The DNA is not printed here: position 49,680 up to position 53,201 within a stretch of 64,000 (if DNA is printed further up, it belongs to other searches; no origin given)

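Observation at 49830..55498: Compact AddAB in which both subunits carry the Cx2Cx5C iron-staple cysteine pattern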

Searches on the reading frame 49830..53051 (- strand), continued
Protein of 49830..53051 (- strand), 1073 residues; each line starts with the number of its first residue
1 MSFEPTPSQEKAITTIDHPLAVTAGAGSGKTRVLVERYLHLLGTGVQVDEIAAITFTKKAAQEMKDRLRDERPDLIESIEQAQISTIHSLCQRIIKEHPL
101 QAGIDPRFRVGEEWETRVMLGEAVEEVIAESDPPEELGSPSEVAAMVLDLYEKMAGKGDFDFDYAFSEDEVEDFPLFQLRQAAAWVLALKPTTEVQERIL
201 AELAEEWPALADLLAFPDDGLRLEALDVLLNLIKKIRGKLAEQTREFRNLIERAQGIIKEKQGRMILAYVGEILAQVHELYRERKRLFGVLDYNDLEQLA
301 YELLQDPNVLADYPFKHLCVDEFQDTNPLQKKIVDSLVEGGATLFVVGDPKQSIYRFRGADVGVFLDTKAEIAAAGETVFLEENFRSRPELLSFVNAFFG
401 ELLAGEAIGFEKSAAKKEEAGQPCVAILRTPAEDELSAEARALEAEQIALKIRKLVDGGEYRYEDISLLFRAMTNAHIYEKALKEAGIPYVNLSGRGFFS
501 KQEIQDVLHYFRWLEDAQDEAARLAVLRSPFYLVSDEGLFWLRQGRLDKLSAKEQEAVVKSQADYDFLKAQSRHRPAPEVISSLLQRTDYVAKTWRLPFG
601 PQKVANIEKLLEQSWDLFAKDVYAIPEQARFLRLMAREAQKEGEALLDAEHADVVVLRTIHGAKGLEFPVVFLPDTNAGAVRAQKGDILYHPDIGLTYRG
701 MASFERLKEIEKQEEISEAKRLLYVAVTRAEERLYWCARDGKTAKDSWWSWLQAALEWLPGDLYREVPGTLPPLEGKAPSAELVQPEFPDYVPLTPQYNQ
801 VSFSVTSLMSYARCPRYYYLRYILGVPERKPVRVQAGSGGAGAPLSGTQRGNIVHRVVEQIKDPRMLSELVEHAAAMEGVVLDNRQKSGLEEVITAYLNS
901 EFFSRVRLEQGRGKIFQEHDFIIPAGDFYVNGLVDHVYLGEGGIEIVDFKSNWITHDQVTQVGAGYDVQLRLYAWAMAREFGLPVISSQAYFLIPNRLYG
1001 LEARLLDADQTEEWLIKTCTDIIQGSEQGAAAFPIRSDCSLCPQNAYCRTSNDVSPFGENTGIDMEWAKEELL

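Call 55: find_encoding_contigs(protein=P0084, flank=6000, max_places=1)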
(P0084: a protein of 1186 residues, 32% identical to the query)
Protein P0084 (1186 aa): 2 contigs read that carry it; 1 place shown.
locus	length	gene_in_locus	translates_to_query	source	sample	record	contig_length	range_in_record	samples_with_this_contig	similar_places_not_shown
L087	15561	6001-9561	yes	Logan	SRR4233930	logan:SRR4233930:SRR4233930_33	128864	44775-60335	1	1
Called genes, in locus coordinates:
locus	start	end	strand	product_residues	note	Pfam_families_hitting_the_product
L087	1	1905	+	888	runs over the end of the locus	PF02463:SMC_N (faint), PF13175:AAA_15 (weak), PF13476:AAA_23 (weak), PF13514:AAA_27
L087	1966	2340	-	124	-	PF01152:Bac_globin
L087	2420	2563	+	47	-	-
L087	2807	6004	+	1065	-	PF21445:ADDB_N, PF12705:PDDEXK_1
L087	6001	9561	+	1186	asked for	PF00580:UvrD-helicase, PF13245:AAA_19, PF13087:AAA_12 (faint), PF13361:UvrD_C, PF13538:UvrD_C_2 (faint), PF12705:PDDEXK_1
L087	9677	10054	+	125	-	-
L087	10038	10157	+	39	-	-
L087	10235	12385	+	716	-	PF01966:HD, PF13328:HD_4, PF04607:RelA_SpoT, PF02824:TGS, PF19296:RelA_AH, PF28438:RelA_RIS, PF13291:ACT_4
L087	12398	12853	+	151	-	PF02580:Tyr_Deacylase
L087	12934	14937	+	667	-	PF00456:Transketolase_N, PF02779:Transket_pyr, PF22613:Transketolase_C_1, PF02780:Transketolase_C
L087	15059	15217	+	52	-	-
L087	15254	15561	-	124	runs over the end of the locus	PF04241:DUF423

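Call 56: find_encoding_contigs(protein=P0097, flank=6000, max_places=1)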
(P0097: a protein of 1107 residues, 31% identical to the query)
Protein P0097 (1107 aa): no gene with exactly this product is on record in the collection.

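Call 57: find_encoding_contigs(protein=P0058, flank=6000, max_places=1)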
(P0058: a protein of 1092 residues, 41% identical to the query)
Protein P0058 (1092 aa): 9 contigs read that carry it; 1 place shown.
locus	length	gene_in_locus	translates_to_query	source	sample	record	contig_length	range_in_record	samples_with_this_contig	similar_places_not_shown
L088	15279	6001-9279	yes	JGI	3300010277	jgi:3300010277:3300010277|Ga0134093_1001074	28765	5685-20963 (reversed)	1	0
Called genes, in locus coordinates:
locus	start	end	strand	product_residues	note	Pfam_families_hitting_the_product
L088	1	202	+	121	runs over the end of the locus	-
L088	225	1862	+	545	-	PF00488:MutS_V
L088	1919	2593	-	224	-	PF00923:TAL_FSA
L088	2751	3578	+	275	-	PF00702:Hydrolase (faint), PF08282:Hydrolase_3, PF05116:S6PP (weak)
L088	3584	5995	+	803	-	PF12705:PDDEXK_1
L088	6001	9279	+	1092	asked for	PF00580:UvrD-helicase, PF13245:AAA_19, PF13604:AAA_30 (faint), PF13361:UvrD_C, PF13538:UvrD_C_2 (faint), PF12705:PDDEXK_1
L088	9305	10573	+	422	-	PF05193:Peptidase_M16_C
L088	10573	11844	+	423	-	PF00675:Peptidase_M16, PF05193:Peptidase_M16_C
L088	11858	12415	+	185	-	PF01812:5-FTHF_cyc-lig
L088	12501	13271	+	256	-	PF01791:DeoC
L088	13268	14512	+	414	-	PF00515:TPR_1 (faint), PF13414:TPR_11 (faint), PF07719:TPR_2 (faint), PF13431:TPR_17 (faint)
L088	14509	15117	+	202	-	PF05175:MTS, PF06325:PrmA, PF01135:PCMT (weak), PF01209:Ubie_methyltran, PF02353:CMAS (weak), PF13847:Methyltransf_31, PF08242:Methyltransf_12 (weak), PF13649:Methyltransf_25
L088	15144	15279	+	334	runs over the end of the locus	PF01168:Ala_racemase_N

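Call 96: find_encoding_contigs(protein=P0105, flank=5000, max_places=1)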
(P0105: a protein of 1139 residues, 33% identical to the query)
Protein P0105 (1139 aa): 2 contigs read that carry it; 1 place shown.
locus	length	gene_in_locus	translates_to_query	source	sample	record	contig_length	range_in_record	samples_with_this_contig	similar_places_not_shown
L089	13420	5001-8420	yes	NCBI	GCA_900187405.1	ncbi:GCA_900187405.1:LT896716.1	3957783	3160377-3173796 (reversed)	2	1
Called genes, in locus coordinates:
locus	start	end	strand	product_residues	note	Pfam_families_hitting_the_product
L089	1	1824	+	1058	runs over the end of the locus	PF21445:ADDB_N (weak), PF12705:PDDEXK_1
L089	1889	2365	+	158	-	PF02915:Rubrerythrin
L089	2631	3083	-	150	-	PF00254:FKBP_C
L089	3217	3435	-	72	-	PF07311:Dodecin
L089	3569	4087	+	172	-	PF00293:NUDIX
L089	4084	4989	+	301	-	PF00849:PseudoU_synth_2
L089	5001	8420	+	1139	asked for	PF00580:UvrD-helicase, PF13245:AAA_19, PF13361:UvrD_C, PF13538:UvrD_C_2 (faint), PF12705:PDDEXK_1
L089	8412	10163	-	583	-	PF00512:HisKA, PF02518:HATPase_c, PF00072:Response_reg, PF00990:GGDEF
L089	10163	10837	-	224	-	PF04199:Cyclase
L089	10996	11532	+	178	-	PF03843:Slp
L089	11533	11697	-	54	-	-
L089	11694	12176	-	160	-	PF05014:Nuc_deoxyrib_tr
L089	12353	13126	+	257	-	PF01171:ATP_bind_3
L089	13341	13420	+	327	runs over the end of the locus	PF12801:Fer4_5, PF00037:Fer4 (faint), PF12838:Fer4_7 (faint), PF12801:Fer4_5, PF13237:Fer4_10, PF14697:Fer4_21 (weak)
